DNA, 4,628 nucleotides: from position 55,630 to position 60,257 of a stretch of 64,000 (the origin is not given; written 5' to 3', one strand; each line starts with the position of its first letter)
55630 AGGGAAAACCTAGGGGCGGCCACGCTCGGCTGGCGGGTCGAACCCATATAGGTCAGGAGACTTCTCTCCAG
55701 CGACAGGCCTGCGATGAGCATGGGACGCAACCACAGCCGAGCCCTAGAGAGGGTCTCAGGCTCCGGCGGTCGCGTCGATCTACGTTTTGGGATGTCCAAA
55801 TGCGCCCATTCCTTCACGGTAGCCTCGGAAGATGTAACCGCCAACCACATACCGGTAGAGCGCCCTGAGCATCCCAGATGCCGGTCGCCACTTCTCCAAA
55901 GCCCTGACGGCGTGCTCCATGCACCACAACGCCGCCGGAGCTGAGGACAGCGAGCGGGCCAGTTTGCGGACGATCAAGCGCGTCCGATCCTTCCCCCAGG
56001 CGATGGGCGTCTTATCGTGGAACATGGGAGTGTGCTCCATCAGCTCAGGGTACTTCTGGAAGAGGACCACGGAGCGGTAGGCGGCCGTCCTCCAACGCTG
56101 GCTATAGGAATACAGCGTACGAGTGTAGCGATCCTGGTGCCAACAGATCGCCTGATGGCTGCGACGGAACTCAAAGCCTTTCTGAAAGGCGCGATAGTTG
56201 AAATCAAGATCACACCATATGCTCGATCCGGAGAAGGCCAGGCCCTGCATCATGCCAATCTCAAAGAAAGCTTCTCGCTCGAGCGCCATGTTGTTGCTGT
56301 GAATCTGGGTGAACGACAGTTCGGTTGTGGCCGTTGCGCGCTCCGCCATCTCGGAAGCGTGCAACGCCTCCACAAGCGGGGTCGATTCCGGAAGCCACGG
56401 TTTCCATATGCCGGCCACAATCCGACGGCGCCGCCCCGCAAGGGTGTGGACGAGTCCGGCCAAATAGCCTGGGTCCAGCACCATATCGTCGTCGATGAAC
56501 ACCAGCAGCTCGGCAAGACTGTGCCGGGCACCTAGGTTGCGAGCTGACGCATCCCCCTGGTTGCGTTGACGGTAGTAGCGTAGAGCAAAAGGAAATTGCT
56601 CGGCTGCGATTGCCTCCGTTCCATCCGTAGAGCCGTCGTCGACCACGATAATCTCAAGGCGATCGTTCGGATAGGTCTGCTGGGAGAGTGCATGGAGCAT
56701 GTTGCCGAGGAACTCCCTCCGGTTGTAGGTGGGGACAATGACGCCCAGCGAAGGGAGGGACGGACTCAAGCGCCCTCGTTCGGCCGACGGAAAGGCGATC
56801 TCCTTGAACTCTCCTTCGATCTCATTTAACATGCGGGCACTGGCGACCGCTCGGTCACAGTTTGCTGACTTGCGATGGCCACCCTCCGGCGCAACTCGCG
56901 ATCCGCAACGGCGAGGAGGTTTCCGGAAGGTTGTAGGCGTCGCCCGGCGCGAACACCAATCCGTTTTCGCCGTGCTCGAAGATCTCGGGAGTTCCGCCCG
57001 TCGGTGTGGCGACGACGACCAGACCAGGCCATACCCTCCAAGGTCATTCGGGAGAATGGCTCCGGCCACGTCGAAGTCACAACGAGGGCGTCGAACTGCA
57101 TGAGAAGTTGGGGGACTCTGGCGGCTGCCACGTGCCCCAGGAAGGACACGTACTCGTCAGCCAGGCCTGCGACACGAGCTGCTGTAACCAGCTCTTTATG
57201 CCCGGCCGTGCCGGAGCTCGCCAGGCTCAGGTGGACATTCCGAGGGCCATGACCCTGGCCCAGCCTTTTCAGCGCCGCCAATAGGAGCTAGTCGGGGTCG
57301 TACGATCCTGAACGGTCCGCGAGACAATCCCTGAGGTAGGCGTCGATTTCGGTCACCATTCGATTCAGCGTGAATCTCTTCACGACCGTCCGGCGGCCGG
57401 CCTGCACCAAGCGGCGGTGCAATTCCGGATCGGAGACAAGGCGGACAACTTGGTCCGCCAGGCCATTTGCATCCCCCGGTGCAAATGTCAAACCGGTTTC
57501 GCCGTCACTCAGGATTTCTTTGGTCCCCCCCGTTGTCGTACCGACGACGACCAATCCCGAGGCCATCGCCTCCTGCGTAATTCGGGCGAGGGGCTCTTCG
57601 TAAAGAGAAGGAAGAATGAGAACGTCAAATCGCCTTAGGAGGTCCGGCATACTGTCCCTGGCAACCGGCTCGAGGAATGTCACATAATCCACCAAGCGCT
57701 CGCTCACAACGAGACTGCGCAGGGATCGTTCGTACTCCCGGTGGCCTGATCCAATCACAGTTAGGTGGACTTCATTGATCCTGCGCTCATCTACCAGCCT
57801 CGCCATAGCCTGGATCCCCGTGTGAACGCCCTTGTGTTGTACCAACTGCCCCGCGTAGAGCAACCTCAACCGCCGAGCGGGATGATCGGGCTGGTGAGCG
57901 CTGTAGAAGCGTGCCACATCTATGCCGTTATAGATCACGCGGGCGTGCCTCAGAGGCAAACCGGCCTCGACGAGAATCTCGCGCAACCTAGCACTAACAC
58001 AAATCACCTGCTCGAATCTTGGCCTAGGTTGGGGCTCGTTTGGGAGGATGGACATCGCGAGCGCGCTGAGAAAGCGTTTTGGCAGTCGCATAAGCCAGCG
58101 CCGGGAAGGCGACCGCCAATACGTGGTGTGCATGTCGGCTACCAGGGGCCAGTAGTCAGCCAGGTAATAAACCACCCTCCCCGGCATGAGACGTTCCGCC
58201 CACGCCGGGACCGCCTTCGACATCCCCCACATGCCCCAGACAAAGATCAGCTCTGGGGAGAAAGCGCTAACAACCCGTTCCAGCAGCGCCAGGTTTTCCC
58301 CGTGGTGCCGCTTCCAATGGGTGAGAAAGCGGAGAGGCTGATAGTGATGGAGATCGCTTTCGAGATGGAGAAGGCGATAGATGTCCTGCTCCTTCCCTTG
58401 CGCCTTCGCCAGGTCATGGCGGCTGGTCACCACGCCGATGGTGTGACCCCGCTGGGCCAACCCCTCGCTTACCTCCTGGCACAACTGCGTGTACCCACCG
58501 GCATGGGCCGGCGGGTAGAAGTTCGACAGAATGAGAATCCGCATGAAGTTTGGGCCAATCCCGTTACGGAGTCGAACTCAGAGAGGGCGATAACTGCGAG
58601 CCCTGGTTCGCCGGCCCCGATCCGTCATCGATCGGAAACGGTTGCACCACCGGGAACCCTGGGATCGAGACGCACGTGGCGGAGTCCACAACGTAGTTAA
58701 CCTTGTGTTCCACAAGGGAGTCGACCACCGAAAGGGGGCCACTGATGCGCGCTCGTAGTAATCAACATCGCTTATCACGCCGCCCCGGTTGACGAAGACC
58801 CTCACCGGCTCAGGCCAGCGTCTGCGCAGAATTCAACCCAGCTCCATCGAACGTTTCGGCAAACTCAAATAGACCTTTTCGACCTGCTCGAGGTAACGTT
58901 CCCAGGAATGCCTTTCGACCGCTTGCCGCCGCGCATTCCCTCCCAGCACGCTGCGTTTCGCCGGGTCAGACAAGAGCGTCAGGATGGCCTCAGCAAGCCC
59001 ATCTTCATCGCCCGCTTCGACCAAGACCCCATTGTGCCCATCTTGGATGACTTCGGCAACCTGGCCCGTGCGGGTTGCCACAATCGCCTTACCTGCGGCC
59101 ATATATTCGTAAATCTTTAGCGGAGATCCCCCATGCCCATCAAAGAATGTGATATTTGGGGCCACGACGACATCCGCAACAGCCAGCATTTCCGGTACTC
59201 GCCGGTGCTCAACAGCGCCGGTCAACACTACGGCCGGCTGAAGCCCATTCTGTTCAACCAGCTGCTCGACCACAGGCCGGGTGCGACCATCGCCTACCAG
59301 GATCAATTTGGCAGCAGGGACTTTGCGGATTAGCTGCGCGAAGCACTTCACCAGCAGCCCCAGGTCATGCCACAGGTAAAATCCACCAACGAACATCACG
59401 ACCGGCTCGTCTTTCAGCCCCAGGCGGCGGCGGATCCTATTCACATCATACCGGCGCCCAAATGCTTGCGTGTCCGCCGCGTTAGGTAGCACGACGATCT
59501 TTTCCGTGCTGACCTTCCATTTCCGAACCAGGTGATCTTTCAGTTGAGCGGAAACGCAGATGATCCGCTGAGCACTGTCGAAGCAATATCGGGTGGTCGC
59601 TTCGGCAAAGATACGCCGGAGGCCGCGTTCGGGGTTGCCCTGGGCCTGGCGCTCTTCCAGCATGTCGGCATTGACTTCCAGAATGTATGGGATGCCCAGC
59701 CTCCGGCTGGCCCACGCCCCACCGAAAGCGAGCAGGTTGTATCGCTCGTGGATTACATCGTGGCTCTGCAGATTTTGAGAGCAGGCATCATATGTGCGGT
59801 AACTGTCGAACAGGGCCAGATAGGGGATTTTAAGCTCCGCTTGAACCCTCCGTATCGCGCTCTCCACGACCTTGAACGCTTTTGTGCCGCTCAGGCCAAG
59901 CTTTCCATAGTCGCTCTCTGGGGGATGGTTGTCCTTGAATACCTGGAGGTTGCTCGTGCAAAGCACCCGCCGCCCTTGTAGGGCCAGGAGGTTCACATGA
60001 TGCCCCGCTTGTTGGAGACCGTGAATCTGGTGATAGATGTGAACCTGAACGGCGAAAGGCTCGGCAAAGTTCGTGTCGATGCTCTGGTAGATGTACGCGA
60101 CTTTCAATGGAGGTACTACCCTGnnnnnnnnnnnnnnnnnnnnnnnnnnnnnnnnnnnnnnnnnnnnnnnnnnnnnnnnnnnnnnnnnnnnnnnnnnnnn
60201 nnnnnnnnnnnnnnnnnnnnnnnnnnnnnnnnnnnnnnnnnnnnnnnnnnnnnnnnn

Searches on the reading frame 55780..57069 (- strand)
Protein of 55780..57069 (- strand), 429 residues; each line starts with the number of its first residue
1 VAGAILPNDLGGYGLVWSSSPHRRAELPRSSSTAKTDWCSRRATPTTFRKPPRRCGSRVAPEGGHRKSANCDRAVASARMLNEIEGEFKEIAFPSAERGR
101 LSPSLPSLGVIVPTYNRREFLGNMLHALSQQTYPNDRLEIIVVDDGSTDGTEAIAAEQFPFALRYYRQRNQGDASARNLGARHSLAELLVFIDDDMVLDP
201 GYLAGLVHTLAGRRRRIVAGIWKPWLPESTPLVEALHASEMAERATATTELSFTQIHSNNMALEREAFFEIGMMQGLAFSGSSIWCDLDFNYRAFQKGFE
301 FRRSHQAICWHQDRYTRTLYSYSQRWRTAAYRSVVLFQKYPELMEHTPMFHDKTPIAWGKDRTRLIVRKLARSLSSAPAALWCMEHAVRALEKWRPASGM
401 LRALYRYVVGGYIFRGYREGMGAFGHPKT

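Call 54: search_protein_families(library=pfam, proteins=[window:55780-57069:-], max_evalue=0.00001)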
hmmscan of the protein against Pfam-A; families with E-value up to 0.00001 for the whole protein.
window:55780-57069:- (429 aa): 4 families
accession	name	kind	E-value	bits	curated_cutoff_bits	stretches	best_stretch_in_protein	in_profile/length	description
PF00535.33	Glycos_transf_2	-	2.5e-28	99.6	23.3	1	110-237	2-130/168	Glycosyl transferase family 2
PF13641.12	Glyco_tranf_2_3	-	4.9e-18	66.4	27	1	106-316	1-216/230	Glycosyltransferase like family 2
PF13632.12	Glyco_trans_2_3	-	1e-07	32.4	27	1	190-332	3-142/198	Glycosyl transferase family group 2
PF10111.15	Glyco_tranf_2_2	-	1.1e-07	32.1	27.3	1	110-206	2-102/276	Glycosyltransferase like family 2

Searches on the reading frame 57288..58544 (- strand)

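Call 54: search_protein_families(library=pfam, proteins=[window:57288-58544:-], max_evalue=0.00001)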
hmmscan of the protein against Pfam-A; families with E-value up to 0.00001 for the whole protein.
window:57288-58544:- (418 aa): 6 families
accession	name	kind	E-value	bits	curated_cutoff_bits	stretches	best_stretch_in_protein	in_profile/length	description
PF00534.26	Glycos_transf_1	-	9.5e-31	107.1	26.4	1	221-385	11-171/172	Glycosyl transferases group 1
PF13692.12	Glyco_trans_1_4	-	5.3e-30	105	27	1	227-372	3-142/142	Glycosyl transferases group 1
PF13439.12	Glyco_transf_4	-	3.7e-15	56.8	28.5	1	16-212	2-170/170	Glycosyltransferase Family 4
PF13524.12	Glyco_trans_1_2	-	1.1e-11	45.3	25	1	254-400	10-142/144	Glycosyl transferase-like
PF20706.3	GT4-conflict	-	1e-08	35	26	1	217-348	190-323/385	Family 4 Glycosyltransferase in conflict systems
PF13579.12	Glyco_trans_4_4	-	2.1e-07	31.9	29.7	1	16-207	1-158/158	Glycosyl transferase 4-like domain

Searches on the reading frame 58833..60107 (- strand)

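Call 54: search_protein_families(library=pfam, proteins=[window:58833-60107:-], max_evalue=0.00001)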
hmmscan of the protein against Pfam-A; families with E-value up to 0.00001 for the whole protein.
window:58833-60107:- (424 aa): 5 families
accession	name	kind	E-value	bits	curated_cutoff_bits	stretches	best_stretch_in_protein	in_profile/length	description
PF13692.12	Glyco_trans_1_4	-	4.4e-33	115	27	1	234-381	1-142/142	Glycosyl transferases group 1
PF00534.26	Glycos_transf_1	-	1.9e-31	109.4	26.4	1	223-394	3-171/172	Glycosyl transferases group 1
PF13579.12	Glyco_trans_4_4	-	2e-16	61.2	29.7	1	20-209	3-157/158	Glycosyl transferase 4-like domain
PF13439.12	Glyco_transf_4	-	2.8e-16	60.5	28.5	1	20-214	4-169/170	Glycosyltransferase Family 4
PF13524.12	Glyco_trans_1_2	-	1.7e-10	41.4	25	1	264-409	13-142/144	Glycosyl transferase-like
